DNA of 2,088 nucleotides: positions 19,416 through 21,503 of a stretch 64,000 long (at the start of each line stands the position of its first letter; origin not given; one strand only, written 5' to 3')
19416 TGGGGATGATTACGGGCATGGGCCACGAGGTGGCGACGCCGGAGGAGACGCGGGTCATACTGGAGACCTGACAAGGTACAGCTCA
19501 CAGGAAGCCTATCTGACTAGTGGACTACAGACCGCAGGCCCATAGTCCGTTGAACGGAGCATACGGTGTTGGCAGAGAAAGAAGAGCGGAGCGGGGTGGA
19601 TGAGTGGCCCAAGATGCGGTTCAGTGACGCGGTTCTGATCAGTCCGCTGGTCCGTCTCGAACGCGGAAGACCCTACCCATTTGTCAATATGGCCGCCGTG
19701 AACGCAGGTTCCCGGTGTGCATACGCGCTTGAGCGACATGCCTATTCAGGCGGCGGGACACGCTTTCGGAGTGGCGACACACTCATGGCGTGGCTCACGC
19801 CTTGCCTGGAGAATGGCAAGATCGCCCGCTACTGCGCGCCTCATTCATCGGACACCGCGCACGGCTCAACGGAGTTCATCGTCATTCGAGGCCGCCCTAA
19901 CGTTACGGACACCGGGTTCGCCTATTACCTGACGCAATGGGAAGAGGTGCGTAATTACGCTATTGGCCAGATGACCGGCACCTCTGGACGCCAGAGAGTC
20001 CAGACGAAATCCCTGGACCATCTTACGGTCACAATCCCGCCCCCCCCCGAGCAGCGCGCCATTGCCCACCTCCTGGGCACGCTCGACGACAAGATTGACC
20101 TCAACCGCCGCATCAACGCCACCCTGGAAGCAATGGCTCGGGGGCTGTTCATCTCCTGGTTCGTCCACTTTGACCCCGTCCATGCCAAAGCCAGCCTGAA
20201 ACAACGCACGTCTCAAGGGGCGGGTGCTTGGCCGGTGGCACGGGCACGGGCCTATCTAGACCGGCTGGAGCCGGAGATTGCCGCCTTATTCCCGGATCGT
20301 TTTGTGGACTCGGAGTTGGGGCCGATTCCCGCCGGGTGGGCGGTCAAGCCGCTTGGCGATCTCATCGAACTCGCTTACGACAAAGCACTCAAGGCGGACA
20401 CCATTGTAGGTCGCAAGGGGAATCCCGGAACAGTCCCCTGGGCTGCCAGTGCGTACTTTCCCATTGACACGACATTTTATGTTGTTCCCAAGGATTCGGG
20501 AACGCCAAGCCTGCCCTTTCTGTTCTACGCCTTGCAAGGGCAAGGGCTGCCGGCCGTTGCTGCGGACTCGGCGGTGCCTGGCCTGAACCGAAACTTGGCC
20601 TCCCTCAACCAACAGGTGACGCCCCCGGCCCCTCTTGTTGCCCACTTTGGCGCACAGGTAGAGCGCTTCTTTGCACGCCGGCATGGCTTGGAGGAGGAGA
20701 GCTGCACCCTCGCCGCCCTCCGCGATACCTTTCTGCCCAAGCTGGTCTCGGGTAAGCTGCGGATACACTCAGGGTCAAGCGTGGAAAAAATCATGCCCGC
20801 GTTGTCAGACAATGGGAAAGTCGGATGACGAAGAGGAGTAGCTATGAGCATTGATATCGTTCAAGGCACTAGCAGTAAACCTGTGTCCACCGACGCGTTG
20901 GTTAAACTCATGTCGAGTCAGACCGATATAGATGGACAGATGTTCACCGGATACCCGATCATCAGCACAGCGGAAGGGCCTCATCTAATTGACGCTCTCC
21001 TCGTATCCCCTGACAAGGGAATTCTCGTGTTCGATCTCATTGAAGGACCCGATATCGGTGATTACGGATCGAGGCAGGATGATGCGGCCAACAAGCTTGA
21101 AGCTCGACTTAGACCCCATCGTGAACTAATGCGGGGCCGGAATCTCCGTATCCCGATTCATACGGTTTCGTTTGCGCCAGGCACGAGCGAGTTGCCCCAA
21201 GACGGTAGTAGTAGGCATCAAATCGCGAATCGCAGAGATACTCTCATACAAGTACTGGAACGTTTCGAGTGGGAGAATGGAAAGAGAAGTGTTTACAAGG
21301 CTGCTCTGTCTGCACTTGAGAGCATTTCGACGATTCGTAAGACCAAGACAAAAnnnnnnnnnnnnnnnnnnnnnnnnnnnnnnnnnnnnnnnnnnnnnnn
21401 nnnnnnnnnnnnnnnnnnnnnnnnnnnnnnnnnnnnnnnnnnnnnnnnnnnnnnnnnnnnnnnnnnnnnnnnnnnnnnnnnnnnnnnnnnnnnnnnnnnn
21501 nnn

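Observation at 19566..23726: Orphan hsdS next to a degraded Nhi/DUF2075-like nuclease-helicase in a lower-GC patch: a defence-island remnant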

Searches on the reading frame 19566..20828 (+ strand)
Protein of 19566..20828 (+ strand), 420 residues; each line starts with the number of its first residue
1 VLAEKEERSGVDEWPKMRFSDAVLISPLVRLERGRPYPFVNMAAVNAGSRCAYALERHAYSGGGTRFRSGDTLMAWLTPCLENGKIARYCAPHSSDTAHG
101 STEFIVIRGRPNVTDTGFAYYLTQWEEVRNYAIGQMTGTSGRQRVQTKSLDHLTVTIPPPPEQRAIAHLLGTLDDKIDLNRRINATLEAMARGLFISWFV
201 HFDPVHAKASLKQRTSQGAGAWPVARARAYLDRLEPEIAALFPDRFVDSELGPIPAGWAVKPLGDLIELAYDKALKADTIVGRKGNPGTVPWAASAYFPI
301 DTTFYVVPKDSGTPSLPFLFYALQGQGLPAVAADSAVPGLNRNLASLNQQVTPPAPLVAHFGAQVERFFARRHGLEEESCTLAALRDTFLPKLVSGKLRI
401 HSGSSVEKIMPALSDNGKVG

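Call 4: search_protein_families(library=pfam, proteins=[window:19566-20828:+], max_evalue=0.01)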
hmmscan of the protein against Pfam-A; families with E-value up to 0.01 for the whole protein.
window:19566-20828:+ (420 aa): 1 family
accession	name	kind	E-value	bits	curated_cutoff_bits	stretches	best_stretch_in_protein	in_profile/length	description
PF01420.25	Methylase_S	-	9.8e-12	45.8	22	1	100-188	82-167/168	Type I restriction modification DNA specificity domain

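Call 8: search_protein_families(library=padloc, proteins=[window:19566-20828:+], max_evalue=0.01)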
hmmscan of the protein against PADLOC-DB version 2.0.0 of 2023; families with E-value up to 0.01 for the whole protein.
window:19566-20828:+ (420 aa): 98 families (the best 25 are shown)
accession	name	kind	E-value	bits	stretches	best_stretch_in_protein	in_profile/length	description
PDLC03089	Specificity_I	-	4.7e-68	228.3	3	146-274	141-260/446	Type I specificity subunit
PDLC03086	Specificity_I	-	9e-58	194.3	2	84-270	83-264/458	Type I specificity subunit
PDLC03068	Specificity_I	-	1.1e-57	194.1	2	36-276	32-244/403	Type I specificity subunit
PDLC03168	Specificity_I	-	5e-46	156.1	2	83-278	77-275/459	Type I specificity subunit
PDLC03099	Specificity_I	-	3.5e-45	152.8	3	100-269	75-212/405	Type I specificity subunit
PDLC03164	Specificity_I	-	9.4e-43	145.1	3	66-203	60-196/409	Type I specificity subunit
PDLC03063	Specificity_I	-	2.6e-38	130.1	4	151-205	118-172/369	Type I specificity subunit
PDLC03186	Specificity_I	-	3.8e-36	123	1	14-194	216-397/419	Type I specificity subunit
PDLC03136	Specificity_I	-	4.8e-36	122.5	2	106-271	3-150/316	Type I specificity subunit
PDLC03154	Specificity_I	-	1e-32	112.2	2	103-200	94-190/406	Type I specificity subunit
PDLC03066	Specificity_I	-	5.1e-31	105.9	2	105-275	117-269/441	Type I specificity subunit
PDLC03092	Specificity_I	-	8.7e-30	102.3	2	84-276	75-225/397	Type I specificity subunit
PDLC03163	Specificity_I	-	1.3e-27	95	2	83-206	81-207/434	Type I specificity subunit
PDLC03127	Specificity_I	-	1.6e-22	78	1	12-168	11-170/571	Type I specificity subunit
PDLC03082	Specificity_I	-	7.2e-22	76.3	1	116-293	37-224/368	Type I specificity subunit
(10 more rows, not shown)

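Call 9: search_protein_families(library=ncbifam, proteins=[window:19566-20828:+], max_evalue=0.01)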
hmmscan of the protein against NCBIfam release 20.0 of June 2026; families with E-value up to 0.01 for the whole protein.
window:19566-20828:+ (420 aa): 1 family
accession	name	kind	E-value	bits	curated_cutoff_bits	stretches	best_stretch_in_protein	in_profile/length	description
NF007278.0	PRK09737.1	equivalog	0.00076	18.4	662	1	115-178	114-179/461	type I restriction-modification system specificity subunit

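Call 18: find_homologous_proteins(query=window:19566-20828:+, max_evalue=1e-20)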
Query window:19566-20828:+ (420 aa): 7968 proteins with E <= 1e-20 among 8000 candidates; the best 120 are listed.
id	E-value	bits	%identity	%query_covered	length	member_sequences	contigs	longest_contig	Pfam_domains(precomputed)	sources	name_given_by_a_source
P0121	2.0e-285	964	100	100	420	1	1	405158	PF01420.26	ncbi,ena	-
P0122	1.3e-186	639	66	95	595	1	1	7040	PF22600.3,PF01420.26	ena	-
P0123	2.4e-186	638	65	95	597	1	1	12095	PF01420.26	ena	-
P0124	2.3e-184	632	64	97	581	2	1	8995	PF22600.3,PF01420.26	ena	-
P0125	1.5e-182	626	64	95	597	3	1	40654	PF01420.26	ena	-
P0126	8.8e-150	518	60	92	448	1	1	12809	PF01420.26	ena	-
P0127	3.9e-149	516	57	94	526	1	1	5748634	PF01420.26,PF01909.30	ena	-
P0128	7.8e-142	491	59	92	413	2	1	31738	PF01420.26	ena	-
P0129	1.1e-141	491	55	97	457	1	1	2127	PF01420.26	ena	-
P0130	1.1e-141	491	56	97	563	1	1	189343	PF01420.26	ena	-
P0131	1.4e-141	491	58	92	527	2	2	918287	PF01420.26,PF01909.30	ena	-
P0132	2.0e-141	490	58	92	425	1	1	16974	PF01420.26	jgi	jgi:type I restriction enzyme S subunit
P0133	3.6e-141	489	57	92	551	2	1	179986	PF01420.26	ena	-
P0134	3.6e-141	489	56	94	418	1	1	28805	PF01420.26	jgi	jgi:type I restriction enzyme S subunit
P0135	1.4e-139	484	58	92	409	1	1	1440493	PF01420.26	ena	-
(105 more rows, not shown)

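Call 20: find_encoding_contigs(protein=P0125, flank=10000, max_places=3)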
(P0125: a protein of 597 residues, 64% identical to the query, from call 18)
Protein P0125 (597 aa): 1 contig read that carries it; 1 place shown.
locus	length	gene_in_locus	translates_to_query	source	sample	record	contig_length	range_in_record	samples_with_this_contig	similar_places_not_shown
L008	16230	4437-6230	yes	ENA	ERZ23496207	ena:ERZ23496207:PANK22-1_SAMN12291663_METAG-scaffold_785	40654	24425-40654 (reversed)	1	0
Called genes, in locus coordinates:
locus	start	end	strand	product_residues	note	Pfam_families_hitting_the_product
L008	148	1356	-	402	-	PF02441:Flavoprotein, PF04127:DFP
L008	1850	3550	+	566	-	PF12161:HsdM_N, PF02384:N6_Mtase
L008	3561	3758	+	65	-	-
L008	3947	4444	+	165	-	PF08780:NTase_sub_bind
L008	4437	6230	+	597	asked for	PF01420:Methylase_S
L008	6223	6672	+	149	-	PF22398:DUF6978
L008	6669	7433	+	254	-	PF08861:DUF1828, PF08862:DUF1829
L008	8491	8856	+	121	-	PF13635:DUF4143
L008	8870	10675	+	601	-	PF04313:HSDR_N, PF04851:ResIII, PF18766:SWI2_SNF2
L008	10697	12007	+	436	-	PF22679:T1R_D3-like, PF11867:T1RH-like_C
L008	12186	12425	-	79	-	-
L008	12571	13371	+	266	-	PF04333:MlaA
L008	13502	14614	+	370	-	PF01916:DS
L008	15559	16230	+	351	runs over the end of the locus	PF07355:GRDB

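Call 21: find_encoding_contigs(protein=P0123, flank=10000, max_places=3)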
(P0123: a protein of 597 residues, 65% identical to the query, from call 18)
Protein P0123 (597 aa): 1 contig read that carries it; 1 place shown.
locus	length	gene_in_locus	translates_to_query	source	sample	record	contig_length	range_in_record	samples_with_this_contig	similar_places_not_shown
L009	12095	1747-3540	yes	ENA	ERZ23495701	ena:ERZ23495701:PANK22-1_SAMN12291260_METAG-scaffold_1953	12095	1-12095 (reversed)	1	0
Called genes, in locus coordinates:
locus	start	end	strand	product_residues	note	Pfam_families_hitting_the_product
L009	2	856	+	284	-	?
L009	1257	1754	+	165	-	PF08780:NTase_sub_bind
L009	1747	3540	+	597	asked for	PF01420:Methylase_S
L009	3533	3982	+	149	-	PF22398:DUF6978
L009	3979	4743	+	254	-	PF08861:DUF1828, PF08862:DUF1829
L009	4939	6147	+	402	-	PF13173:AAA_14, PF13635:DUF4143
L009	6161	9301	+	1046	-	PF04313:HSDR_N, PF04851:ResIII, PF18766:SWI2_SNF2, PF22679:T1R_D3-like, PF11867:T1RH-like_C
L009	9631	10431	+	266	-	PF04333:MlaA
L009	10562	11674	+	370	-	PF01916:DS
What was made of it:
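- The nearest HsdS homologues sit in hsdM–HEPN–NTase::hsdS–cargo–hsdR operons (calls 20, 21).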

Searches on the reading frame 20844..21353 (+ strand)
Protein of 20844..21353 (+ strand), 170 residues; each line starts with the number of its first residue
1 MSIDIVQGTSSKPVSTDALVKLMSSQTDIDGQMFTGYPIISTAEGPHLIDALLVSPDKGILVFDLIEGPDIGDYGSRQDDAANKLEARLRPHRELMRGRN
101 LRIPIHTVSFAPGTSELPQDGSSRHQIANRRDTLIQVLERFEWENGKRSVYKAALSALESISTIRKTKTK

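Call 63: predict_structure(alignment_id=A3)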
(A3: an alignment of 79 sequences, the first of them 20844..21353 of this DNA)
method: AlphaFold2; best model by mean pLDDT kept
length: 170 residues; sequences in the alignment: 79
mean_pLDDT: 90.1   pTM: 0.86
mean pLDDT of the five models: 90.1, 90.0, 88.9, 88.0, 87.9
residues with pLDDT >= 90: 130; 70-90: 26; 50-70: 10; < 50: 4
segments of 3 or more residues with pLDDT < 50: 167-170
pLDDT, mean of each block of 10 residues (from residue 1): 88 95 94 84 84 97 95 95 94 97 97 88 86 94 95 94 55
secondary structure, 60 per line:
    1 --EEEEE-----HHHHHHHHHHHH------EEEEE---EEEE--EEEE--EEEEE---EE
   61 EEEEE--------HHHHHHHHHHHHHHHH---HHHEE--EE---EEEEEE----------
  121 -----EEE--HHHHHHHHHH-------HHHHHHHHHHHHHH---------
elements in order: E3-7 H13-24 E31-35 E39-42 E45-48 E51-55 E59-65 H74-89 E105-110 E126-128 H131-140 H148-161
